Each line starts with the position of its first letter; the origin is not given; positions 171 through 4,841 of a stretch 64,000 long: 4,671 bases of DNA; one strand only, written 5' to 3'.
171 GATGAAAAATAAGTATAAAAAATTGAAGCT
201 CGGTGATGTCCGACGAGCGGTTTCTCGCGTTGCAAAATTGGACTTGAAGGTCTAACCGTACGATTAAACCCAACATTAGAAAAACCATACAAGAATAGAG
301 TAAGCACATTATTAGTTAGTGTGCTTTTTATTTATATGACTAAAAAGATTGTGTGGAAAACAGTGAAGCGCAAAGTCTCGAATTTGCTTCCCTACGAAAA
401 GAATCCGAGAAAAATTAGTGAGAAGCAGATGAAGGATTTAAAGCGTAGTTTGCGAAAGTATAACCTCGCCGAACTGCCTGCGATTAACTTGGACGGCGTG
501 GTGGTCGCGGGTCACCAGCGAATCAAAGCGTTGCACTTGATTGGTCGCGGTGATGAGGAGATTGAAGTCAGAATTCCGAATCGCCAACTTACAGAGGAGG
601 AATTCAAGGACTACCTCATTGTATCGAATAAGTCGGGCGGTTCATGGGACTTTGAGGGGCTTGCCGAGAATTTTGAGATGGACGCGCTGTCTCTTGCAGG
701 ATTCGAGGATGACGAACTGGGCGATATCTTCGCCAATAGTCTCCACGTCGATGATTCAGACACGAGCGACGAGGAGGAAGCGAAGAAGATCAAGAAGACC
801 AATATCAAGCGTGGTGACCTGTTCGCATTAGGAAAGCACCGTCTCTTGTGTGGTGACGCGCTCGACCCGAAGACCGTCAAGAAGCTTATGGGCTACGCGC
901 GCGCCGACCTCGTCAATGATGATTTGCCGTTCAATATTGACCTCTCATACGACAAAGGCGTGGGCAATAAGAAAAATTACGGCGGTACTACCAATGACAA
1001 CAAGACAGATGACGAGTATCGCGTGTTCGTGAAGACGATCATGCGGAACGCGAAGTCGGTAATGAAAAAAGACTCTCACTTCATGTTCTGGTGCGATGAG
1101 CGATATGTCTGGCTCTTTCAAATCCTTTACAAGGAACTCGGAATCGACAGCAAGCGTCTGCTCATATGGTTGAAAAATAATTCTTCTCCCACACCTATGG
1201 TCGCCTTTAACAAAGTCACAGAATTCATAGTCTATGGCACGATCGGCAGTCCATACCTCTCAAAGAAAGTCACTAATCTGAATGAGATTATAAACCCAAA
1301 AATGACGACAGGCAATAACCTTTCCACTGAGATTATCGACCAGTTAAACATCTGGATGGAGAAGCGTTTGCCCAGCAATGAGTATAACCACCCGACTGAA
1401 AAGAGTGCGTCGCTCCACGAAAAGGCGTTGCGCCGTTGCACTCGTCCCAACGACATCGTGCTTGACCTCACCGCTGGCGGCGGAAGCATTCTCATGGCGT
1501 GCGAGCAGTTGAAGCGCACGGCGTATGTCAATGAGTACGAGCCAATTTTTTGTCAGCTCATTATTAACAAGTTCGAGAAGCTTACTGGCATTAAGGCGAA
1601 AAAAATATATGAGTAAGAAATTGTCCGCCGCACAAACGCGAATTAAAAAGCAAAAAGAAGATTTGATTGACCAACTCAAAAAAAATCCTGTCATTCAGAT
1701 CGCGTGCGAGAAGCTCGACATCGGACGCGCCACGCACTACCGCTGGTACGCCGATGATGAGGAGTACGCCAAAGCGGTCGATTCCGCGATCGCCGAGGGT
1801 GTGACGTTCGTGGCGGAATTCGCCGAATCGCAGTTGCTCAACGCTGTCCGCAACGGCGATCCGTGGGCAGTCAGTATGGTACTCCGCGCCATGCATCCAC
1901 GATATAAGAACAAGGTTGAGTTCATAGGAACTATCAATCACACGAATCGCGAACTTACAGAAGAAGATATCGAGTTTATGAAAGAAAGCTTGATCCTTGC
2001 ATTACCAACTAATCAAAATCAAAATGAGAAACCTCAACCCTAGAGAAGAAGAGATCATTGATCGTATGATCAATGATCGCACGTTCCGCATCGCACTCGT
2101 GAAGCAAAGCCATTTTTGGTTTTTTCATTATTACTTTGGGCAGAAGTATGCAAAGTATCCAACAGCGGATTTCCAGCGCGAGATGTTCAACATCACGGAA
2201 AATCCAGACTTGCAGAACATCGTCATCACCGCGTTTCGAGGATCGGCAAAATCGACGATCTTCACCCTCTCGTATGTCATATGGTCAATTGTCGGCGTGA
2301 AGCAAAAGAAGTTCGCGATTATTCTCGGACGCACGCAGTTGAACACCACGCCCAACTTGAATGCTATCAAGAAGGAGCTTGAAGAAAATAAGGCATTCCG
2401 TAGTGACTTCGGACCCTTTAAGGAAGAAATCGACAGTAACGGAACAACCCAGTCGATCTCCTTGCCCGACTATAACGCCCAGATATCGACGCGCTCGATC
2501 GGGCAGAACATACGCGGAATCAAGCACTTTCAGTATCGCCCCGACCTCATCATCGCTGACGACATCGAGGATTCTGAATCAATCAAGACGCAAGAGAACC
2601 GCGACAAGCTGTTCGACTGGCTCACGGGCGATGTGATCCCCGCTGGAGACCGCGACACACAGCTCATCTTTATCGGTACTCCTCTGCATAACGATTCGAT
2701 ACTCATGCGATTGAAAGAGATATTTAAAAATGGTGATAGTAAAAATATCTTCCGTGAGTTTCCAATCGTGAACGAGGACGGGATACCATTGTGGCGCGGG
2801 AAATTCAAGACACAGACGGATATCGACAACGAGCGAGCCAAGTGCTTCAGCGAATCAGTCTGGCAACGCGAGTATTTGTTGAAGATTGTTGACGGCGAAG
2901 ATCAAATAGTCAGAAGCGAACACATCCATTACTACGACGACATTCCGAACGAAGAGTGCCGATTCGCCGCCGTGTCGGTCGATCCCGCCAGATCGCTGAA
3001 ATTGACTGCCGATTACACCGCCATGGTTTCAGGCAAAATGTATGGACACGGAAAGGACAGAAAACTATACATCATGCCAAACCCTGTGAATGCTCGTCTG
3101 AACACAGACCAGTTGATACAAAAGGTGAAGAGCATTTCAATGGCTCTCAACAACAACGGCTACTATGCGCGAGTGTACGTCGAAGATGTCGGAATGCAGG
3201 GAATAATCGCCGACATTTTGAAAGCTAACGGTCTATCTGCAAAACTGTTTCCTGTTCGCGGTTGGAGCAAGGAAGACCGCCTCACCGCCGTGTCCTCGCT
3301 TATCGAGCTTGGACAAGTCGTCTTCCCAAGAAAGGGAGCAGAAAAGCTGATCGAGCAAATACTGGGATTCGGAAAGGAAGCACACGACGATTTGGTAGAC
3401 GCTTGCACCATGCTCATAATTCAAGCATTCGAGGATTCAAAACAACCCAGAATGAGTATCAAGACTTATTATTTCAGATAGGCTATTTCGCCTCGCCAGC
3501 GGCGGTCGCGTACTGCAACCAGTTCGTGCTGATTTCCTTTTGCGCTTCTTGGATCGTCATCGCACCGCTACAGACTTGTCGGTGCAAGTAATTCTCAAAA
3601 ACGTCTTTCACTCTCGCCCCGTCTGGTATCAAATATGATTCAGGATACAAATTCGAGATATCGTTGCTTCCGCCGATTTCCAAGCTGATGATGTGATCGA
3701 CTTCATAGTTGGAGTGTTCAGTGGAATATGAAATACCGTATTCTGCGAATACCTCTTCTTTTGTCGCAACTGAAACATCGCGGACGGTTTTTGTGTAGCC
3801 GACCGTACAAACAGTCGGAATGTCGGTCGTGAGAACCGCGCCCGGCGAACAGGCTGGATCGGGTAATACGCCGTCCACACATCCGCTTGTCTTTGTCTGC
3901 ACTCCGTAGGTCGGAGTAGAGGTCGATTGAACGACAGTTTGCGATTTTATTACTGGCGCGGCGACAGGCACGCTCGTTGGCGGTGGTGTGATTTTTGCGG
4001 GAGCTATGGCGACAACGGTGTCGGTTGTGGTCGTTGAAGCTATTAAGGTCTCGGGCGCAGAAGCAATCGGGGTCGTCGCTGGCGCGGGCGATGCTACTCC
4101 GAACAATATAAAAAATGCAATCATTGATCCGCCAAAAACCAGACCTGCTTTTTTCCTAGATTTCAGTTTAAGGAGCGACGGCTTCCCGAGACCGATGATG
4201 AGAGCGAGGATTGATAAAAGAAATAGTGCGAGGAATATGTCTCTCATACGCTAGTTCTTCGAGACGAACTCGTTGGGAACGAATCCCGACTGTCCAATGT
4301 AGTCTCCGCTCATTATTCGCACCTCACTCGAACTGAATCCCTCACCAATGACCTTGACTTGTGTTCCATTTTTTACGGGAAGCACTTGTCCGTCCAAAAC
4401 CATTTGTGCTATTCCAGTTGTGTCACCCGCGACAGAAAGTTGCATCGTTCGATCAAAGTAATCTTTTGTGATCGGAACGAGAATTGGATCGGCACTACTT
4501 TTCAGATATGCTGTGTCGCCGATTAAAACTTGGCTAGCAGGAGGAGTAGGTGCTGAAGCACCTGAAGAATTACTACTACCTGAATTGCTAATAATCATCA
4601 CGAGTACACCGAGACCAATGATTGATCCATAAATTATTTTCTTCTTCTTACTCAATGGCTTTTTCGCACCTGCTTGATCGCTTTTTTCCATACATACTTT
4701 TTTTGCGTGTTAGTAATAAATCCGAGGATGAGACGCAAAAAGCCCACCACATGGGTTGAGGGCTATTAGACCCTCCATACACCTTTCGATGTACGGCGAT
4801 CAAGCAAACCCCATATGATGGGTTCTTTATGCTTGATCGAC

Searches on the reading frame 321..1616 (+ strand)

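Call 7: search_protein_families(library=ncbifam, proteins=[window:321-1616:+], max_evalue=0.001)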
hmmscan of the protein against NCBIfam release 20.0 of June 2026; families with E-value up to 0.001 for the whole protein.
window:321-1616:+ (431 aa): 3 families
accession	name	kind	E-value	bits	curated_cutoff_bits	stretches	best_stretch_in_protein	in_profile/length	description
NF050803.1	DnaMtaseCcrMCaul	equivalog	5.8e-08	32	830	1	175-427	6-256/350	adenine-specific DNA-methyltransferase CcrM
NF010253.0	PRK13699.1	subfamily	3.3e-06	26.9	244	0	354-399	141-186/226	DNA methyltransferase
NF008572.0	PRK11524.1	equivalog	9.8e-06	24.9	292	1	172-405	14-243/294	adenine-specific DNA-methyltransferase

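Call 91: search_protein_families(library=phrogs, proteins=[window:321-1616:+], max_evalue=0.001)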
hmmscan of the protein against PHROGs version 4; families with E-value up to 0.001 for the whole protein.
window:321-1616:+ (431 aa): 15 families
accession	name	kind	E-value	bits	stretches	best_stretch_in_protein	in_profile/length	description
phrog_498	-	other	8.2e-82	276.7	1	13-427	34-429/633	DNA methyltransferase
phrog_67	-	other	6.3e-27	95.9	1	147-426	102-351/743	DNA methyltransferase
phrog_620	-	DNA, RNA and nucleotide metabolism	7.9e-26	92.5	1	9-160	4-149/217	ParB-like partition protein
phrog_9353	-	unknown function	3.3e-21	77.3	1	13-158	12-159/245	-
phrog_3008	-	other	2.1e-14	54.4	1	345-427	135-220/244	DNA methyltransferase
phrog_940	-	DNA, RNA and nucleotide metabolism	2.9e-13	50.8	1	13-152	5-140/388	nuclease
phrog_8071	-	DNA, RNA and nucleotide metabolism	1.1e-11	45.6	1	12-188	5-182/389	ParB-like partition protein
phrog_15396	-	DNA, RNA and nucleotide metabolism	4.2e-11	44.1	1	19-153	9-147/258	ParB-like partition nuclease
phrog_23085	-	unknown function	3.5e-10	40.7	1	353-428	37-115/138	-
phrog_930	-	DNA, RNA and nucleotide metabolism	1.4e-08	35.8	1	13-128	6-124/223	ParB-like partition protein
phrog_5475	-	unknown function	1.4e-07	31.6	1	18-75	7-63/458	-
phrog_18056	-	DNA, RNA and nucleotide metabolism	3e-07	30.7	1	15-83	4-71/387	ParB-like partition nuclease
phrog_723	-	DNA, RNA and nucleotide metabolism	6e-07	30.5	1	8-155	7-162/223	ParB-like partition protein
phrog_18293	-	other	3.3e-06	28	1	353-426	42-115/119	methyltransferase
phrog_6952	-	other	0.00093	20.1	0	344-405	101-162/181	DNA methyltransferase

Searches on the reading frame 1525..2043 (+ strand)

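Call 91: search_protein_families(library=phrogs, proteins=[window:1525-2043:+], max_evalue=0.001)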
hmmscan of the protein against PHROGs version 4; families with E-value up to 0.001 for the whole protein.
window:1525-2043:+ (172 aa): 2 families
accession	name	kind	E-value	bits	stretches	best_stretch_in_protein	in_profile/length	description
phrog_4044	-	head and packaging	5.5e-06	27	1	26-91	11-76/180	terminase small subunit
phrog_24579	-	head and packaging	1.9e-05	25.7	1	38-133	16-108/126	terminase small subunit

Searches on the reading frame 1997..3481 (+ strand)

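Call 7: search_protein_families(library=ncbifam, proteins=[window:1997-3481:+], max_evalue=0.001)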
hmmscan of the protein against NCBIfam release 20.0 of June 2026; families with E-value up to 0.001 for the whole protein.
window:1997-3481:+ (494 aa): 2 families
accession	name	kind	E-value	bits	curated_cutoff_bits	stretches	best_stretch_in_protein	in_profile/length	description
NF033889.1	termin_lrg_T7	equivalog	3.6e-17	62.4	150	1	41-253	3-202/500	phage terminase large subunit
TIGR01630.1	psiM2_ORF9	equivalog_domain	4.6e-11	43.4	41.65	1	345-476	4-139/142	phage terminase large subunit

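Call 91: search_protein_families(library=phrogs, proteins=[window:1997-3481:+], max_evalue=0.001)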
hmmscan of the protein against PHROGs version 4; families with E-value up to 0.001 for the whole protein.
window:1997-3481:+ (494 aa): 5 families
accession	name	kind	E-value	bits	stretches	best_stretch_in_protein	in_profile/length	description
phrog_38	-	head and packaging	2.1e-78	265.8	1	23-486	252-712/760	terminase large subunit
phrog_5573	-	head and packaging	4.7e-19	69.8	1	255-486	17-243/250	terminase large subunit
phrog_14112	-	unknown function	3.9e-10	40.6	1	79-213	109-243/247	-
phrog_4758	-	head and packaging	9.6e-07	29.4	1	35-241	26-220/243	terminase large subunit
phrog_17672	-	head and packaging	7.4e-06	26.1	1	75-238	68-226/395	terminase large subunit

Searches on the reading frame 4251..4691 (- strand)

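Call 7: search_protein_families(library=ncbifam, proteins=[window:4251-4691:-], max_evalue=0.001)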
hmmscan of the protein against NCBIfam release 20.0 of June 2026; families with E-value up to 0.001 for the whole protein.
window:4251-4691:- (146 aa): 0 families

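Call 91: search_protein_families(library=phrogs, proteins=[window:4251-4691:-], max_evalue=0.001)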
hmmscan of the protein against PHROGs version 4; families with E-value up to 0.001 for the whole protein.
window:4251-4691:- (146 aa): 1 family
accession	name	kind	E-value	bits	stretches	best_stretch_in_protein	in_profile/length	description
phrog_25409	-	unknown function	0.00047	21.5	1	57-126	30-96/109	-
